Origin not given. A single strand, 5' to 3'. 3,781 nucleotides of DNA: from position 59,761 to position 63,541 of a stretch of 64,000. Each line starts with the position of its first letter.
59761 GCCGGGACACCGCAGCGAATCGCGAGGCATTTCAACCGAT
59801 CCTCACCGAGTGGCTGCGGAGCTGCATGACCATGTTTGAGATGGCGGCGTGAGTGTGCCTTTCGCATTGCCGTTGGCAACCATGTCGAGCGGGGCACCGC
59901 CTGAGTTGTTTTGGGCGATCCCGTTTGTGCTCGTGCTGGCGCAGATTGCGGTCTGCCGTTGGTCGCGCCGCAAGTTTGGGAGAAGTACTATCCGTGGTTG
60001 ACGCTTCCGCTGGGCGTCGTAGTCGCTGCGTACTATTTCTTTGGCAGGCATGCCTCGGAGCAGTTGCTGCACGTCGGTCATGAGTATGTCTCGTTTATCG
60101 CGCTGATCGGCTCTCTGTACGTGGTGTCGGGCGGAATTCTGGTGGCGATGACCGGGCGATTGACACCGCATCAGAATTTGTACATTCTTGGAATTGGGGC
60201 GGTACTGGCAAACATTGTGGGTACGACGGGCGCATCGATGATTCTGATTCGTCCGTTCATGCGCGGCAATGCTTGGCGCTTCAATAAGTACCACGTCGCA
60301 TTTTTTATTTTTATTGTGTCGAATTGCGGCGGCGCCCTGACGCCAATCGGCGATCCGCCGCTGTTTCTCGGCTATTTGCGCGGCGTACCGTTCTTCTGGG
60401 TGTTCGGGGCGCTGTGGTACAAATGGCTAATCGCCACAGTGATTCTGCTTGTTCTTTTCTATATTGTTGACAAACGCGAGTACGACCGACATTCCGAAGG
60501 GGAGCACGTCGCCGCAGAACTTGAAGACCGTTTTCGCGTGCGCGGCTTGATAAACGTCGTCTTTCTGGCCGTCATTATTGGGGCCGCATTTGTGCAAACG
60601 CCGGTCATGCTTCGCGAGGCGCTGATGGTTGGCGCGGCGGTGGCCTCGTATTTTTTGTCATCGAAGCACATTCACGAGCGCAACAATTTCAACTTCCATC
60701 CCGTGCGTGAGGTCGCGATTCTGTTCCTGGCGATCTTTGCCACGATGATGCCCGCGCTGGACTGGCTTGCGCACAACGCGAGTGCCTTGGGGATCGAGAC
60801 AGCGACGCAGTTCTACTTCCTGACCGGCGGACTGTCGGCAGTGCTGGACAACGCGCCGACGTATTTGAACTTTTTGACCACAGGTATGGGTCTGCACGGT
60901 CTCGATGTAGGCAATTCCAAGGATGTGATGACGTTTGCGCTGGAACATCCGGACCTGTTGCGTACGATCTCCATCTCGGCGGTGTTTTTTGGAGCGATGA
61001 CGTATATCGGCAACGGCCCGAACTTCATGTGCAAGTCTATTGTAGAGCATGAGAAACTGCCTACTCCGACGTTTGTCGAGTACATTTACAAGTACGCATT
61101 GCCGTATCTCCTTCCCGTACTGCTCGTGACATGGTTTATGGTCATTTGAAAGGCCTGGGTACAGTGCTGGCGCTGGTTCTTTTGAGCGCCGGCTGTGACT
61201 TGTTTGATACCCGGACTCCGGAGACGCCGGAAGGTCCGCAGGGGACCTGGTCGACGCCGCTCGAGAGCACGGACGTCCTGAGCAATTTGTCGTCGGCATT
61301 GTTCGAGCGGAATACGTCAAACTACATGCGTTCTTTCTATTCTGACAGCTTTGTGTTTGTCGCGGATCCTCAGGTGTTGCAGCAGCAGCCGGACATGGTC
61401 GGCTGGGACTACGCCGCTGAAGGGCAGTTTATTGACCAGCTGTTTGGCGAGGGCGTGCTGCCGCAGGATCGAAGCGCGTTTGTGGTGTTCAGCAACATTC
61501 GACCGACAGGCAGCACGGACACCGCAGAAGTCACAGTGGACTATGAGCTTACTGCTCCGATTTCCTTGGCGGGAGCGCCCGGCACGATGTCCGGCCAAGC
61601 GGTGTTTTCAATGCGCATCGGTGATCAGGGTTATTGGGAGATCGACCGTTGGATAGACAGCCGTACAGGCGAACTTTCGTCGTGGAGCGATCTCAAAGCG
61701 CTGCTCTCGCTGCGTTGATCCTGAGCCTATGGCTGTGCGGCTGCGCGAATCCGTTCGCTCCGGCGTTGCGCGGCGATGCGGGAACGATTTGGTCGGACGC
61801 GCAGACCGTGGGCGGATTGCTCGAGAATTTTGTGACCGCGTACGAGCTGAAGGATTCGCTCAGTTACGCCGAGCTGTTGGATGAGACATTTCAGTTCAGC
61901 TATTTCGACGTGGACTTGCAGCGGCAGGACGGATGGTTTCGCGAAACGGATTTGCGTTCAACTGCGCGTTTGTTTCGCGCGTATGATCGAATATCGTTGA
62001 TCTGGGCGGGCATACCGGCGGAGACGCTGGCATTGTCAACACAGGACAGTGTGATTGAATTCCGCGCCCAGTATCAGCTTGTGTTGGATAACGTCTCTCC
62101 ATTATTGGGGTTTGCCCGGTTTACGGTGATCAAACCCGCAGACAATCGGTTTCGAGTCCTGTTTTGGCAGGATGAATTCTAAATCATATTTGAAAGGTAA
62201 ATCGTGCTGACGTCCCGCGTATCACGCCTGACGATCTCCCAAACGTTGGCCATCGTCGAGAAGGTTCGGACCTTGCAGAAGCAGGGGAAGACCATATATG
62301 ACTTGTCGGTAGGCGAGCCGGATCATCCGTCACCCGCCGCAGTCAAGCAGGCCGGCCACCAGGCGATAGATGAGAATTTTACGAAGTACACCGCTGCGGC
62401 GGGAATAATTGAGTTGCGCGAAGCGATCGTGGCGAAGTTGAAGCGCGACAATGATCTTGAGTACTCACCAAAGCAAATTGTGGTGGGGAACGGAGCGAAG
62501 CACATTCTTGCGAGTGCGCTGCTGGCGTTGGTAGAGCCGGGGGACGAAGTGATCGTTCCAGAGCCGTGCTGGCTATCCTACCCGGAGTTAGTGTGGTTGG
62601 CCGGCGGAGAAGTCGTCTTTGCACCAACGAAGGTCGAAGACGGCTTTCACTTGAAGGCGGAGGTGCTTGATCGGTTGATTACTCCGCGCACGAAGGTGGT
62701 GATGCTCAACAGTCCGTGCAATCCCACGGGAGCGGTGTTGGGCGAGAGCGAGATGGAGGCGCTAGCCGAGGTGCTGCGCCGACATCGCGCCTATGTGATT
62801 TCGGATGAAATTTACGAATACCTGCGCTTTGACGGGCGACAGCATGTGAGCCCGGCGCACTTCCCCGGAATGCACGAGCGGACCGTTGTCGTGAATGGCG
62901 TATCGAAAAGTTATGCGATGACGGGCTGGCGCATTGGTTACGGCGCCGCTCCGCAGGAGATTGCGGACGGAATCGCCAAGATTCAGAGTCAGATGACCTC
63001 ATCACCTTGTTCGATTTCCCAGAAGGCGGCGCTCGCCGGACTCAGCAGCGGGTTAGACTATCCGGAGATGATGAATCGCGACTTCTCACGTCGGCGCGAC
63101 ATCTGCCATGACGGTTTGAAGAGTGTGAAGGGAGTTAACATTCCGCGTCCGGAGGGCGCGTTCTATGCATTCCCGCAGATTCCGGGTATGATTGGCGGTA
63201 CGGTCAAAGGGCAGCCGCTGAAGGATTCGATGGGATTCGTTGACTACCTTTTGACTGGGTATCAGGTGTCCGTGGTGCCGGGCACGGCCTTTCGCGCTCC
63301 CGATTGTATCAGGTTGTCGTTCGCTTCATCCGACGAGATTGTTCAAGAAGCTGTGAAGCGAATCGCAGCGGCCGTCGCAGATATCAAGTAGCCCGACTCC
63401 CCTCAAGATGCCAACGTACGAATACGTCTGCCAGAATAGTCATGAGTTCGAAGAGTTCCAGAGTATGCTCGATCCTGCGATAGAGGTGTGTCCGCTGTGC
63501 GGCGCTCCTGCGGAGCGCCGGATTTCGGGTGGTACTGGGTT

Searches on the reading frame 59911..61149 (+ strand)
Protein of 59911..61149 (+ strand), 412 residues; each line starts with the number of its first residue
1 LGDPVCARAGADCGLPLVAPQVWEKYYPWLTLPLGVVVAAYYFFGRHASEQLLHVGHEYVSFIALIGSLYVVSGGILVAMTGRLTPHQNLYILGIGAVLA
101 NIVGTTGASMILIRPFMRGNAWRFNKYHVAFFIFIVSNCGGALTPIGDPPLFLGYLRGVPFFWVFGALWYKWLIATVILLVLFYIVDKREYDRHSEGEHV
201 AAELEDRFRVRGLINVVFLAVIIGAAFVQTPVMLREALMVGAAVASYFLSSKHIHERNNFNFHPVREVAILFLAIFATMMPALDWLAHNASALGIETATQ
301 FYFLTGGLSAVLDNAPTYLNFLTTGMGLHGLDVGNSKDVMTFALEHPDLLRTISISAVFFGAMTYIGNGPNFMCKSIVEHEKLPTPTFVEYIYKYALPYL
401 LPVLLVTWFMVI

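Call 74: search_protein_families(library=pfam, proteins=[window:59911-61149:+], max_evalue=0.00001)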
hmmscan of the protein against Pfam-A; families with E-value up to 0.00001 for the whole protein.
window:59911-61149:+ (412 aa): 2 families
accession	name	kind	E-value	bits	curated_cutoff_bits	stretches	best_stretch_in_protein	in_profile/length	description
PF16980.11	CitMHS_2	-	2.6e-125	419.1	25.7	1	15-411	22-447/448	Putative citrate transport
PF03600.22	CitMHS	-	7.1e-09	35.6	31.9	1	90-326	81-315/336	Citrate transporter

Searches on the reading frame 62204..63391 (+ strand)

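Call 74: search_protein_families(library=pfam, proteins=[window:62204-63391:+], max_evalue=0.00001)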
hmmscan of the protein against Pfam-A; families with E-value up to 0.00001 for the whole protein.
window:62204-63391:+ (395 aa): 2 families
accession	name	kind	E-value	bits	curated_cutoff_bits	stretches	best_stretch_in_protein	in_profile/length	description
PF00155.27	Aminotran_1_2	-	5.3e-72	243.4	19.7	1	31-387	3-361/361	Aminotransferase class I and II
PF01041.23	DegT_DnrJ_EryC1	-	7.7e-09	35.7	19.8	1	92-201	43-145/360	DegT/DnrJ/EryC1/StrS aminotransferase family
